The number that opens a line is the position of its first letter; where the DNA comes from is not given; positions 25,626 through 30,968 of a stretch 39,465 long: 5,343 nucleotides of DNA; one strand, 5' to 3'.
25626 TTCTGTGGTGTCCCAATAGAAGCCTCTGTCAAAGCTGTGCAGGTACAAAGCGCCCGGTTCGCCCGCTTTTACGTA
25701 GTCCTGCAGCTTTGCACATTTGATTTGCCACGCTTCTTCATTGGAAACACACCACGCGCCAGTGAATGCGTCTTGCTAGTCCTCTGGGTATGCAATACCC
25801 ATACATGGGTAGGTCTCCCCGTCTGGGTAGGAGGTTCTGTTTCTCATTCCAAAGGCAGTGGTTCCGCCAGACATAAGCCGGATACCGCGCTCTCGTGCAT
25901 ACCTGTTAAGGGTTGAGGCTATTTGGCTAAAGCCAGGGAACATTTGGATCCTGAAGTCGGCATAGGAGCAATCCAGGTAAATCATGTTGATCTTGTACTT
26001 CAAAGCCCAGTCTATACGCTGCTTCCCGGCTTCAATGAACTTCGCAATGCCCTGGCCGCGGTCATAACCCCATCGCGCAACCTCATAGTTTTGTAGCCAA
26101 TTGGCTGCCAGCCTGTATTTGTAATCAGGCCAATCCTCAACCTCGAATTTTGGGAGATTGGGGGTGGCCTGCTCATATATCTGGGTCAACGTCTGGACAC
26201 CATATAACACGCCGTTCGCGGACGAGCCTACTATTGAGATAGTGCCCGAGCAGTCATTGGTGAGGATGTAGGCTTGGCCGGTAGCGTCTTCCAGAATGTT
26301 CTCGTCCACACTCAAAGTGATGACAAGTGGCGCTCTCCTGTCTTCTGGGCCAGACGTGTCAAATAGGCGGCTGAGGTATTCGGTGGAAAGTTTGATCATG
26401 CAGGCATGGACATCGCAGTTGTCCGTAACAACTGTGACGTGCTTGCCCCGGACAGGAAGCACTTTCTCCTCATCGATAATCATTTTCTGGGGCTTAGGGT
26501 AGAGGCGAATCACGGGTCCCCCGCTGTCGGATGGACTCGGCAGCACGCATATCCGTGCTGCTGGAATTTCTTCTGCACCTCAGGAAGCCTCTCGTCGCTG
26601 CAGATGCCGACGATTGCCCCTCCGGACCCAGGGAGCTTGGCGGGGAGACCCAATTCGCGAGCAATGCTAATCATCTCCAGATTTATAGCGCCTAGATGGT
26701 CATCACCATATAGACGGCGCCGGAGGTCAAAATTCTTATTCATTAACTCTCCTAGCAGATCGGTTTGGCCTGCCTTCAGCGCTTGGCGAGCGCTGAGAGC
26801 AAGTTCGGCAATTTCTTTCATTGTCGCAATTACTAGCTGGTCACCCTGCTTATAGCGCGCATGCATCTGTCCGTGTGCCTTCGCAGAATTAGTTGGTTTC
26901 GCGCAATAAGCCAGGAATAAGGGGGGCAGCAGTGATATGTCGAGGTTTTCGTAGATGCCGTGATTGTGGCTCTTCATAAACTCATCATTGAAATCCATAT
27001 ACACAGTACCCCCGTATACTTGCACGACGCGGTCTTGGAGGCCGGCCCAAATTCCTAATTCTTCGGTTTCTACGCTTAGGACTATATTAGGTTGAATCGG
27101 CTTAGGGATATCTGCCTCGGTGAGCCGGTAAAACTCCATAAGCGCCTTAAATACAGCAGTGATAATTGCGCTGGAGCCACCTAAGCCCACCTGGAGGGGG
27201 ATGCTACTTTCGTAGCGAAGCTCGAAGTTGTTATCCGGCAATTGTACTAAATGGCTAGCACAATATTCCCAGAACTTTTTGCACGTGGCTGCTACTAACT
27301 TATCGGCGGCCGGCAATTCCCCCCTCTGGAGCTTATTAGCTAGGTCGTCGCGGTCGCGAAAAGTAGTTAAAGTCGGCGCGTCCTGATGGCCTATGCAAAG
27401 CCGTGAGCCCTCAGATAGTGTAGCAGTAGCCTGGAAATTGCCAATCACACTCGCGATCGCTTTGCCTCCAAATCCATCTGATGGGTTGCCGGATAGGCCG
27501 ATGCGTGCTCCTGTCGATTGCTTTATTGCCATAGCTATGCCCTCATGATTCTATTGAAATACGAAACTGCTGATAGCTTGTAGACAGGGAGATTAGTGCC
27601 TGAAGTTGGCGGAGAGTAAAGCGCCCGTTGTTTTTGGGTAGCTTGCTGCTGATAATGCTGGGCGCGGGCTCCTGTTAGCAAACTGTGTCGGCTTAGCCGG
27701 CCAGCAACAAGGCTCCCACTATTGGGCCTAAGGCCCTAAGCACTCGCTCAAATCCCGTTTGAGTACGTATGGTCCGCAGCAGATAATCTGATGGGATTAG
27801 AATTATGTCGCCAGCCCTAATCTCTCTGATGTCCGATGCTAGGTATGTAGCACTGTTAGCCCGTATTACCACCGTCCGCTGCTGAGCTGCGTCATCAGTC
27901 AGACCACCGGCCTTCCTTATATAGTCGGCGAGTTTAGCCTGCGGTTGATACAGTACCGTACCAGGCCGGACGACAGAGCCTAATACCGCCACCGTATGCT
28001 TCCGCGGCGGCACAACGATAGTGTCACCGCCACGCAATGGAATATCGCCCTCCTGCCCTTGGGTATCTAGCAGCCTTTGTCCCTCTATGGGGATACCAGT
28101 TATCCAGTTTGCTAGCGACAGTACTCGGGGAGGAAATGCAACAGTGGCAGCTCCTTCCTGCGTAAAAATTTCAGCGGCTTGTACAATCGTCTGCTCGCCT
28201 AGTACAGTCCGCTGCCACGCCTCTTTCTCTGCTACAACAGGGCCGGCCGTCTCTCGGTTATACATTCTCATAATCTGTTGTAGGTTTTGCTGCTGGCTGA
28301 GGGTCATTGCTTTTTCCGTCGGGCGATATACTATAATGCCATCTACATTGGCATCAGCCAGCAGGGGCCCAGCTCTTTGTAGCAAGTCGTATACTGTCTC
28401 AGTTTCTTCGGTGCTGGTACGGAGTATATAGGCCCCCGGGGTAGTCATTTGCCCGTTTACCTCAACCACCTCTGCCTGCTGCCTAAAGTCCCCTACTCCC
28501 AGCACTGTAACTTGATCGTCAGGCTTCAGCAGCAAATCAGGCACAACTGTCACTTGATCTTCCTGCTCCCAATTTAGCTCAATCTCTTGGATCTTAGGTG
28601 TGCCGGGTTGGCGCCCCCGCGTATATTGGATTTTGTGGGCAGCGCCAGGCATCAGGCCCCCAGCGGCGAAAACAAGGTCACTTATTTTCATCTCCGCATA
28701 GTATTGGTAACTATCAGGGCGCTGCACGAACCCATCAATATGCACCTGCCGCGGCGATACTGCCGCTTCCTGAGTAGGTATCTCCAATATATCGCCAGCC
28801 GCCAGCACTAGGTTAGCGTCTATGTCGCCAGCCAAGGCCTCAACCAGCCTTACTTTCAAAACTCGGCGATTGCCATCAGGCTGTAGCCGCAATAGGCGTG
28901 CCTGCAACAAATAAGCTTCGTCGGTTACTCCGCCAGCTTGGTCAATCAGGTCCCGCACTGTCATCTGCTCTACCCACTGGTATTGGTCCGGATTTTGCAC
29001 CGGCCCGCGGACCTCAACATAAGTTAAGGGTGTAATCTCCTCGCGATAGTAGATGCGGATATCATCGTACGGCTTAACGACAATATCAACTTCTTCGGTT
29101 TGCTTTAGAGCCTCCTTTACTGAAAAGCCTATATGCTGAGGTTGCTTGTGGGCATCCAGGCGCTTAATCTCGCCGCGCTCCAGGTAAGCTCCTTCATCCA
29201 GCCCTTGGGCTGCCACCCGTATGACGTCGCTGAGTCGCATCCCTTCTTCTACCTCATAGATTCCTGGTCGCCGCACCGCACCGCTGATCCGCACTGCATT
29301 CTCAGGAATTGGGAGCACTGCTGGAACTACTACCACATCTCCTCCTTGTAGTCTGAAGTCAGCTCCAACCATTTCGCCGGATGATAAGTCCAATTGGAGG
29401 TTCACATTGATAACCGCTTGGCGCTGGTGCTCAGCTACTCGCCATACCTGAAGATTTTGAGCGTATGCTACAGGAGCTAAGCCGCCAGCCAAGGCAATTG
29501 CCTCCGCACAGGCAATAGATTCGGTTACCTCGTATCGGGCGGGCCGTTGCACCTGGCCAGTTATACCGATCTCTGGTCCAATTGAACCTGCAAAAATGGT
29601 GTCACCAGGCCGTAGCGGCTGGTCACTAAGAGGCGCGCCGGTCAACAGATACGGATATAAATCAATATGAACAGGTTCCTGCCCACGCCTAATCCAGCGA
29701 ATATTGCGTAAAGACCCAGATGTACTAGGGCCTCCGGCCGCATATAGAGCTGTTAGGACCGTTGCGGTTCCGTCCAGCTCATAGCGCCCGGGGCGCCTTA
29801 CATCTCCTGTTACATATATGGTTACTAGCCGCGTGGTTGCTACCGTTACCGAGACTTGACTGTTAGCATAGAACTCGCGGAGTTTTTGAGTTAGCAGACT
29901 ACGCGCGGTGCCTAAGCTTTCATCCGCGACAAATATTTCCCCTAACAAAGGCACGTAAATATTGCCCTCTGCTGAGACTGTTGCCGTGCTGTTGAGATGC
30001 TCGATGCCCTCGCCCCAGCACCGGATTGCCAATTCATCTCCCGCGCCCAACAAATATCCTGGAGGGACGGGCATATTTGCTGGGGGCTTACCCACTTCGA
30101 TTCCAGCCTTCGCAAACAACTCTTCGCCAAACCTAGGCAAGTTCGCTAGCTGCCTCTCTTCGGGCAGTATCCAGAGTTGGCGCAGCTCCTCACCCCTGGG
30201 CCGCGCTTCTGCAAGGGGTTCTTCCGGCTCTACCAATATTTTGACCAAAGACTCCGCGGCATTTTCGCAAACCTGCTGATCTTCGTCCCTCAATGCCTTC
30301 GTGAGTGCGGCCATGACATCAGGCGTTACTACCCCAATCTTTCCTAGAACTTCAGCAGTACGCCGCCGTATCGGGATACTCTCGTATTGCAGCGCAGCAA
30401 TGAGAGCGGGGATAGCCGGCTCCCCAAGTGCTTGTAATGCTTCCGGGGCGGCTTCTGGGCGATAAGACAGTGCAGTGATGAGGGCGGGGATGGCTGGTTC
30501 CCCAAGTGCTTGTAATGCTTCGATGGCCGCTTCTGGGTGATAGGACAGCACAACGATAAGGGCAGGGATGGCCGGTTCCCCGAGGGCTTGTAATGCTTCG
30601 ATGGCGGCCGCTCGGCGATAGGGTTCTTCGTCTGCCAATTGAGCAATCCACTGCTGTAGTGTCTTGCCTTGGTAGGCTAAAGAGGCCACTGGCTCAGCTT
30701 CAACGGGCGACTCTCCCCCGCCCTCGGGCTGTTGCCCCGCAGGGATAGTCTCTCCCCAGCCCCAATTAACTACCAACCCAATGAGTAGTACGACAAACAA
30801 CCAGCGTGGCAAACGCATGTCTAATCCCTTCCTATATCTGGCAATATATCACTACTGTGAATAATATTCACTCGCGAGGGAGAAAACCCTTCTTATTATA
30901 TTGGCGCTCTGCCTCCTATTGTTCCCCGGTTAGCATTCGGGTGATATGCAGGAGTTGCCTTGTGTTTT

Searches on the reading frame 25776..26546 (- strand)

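Call 10: search_protein_families(library=pfam, proteins=[window:25776-26546:-], max_evalue=0.001)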
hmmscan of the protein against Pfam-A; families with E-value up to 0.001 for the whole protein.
window:25776-26546:- (256 aa): 1 family
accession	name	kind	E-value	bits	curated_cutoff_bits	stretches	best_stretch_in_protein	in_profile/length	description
PF02838.20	Glyco_hydro_20b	-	3.6e-11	44.3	26.1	1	13-139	2-124/124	Glycosyl hydrolase family 20, domain 2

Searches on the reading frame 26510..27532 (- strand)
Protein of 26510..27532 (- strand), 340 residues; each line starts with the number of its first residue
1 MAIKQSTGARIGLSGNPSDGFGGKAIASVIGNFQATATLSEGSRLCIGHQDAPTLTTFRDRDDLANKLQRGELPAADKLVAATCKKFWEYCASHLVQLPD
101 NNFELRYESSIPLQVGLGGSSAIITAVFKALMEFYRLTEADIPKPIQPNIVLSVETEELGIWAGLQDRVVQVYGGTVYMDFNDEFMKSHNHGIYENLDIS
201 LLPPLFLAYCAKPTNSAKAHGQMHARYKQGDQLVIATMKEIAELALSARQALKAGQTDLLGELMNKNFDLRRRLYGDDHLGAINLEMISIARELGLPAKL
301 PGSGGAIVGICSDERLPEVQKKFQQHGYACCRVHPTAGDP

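Call 10: search_protein_families(library=pfam, proteins=[window:26510-27532:-], max_evalue=0.001)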
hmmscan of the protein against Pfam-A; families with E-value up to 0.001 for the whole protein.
window:26510-27532:- (340 aa): 2 families
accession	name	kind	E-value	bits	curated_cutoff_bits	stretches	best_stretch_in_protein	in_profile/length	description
PF00288.32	GHMP_kinases_N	-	1.1e-09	38.8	22.3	1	92-175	11-87/87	GHMP kinases N terminal domain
PF08544.19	GHMP_kinases_C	-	1.8e-08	35.1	21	1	249-328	2-84/85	GHMP kinases C terminal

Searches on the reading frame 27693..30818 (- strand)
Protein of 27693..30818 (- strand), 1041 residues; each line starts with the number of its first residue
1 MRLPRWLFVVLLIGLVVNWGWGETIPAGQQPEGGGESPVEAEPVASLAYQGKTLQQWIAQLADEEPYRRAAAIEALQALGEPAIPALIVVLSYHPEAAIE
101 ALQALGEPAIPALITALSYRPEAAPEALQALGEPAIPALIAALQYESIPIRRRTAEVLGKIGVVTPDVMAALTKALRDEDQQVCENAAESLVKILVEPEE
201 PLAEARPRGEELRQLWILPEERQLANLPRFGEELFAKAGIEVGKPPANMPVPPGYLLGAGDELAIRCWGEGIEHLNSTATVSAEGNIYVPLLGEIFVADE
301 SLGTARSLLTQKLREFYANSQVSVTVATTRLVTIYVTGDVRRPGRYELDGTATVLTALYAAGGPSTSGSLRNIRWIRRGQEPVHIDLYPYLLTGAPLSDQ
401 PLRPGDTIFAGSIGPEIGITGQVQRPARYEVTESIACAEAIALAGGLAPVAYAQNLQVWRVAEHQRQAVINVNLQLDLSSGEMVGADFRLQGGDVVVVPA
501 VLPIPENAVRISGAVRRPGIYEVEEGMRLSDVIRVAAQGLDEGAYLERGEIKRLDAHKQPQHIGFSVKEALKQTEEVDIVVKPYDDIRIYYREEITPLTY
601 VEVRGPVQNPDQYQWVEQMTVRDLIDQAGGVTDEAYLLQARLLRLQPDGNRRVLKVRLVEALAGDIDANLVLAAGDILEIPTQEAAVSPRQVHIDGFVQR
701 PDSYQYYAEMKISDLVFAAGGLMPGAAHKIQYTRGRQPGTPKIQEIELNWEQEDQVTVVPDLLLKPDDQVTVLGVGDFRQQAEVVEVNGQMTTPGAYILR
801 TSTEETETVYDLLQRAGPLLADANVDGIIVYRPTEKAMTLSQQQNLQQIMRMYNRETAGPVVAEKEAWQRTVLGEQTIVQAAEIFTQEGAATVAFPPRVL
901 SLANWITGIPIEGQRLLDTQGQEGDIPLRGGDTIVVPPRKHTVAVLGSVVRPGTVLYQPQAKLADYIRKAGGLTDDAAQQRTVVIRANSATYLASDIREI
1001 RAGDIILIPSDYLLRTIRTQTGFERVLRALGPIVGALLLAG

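Call 11: search_protein_families(library=pfam, proteins=[window:27693-30818:-], max_evalue=0.001)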
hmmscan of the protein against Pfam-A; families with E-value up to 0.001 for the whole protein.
window:27693-30818:- (1041 aa): 6 families
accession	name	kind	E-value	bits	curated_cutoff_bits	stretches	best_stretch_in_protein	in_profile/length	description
PF10531.15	SLBB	-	4.3e-59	196.6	27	6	334-383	2-52/55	SLBB domain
PF22461.2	SLBB_2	-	8e-47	157.7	27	4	334-409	3-78/79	SLBB domain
PF02563.21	Poly_export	-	5e-17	62.3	28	1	250-326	2-76/77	Polysaccharide biosynthesis/export protein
PF13646.12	HEAT_2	-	5.4e-14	52.7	27.7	2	124-191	20-87/88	HEAT repeats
PF03130.22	HEAT_PBS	-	2.7e-08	33.9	20.9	0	96-118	3-26/27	PBS lyase HEAT-like repeat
PF02985.28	HEAT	-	1.9e-07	31.1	23.5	0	169-195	2-28/31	HEAT repeat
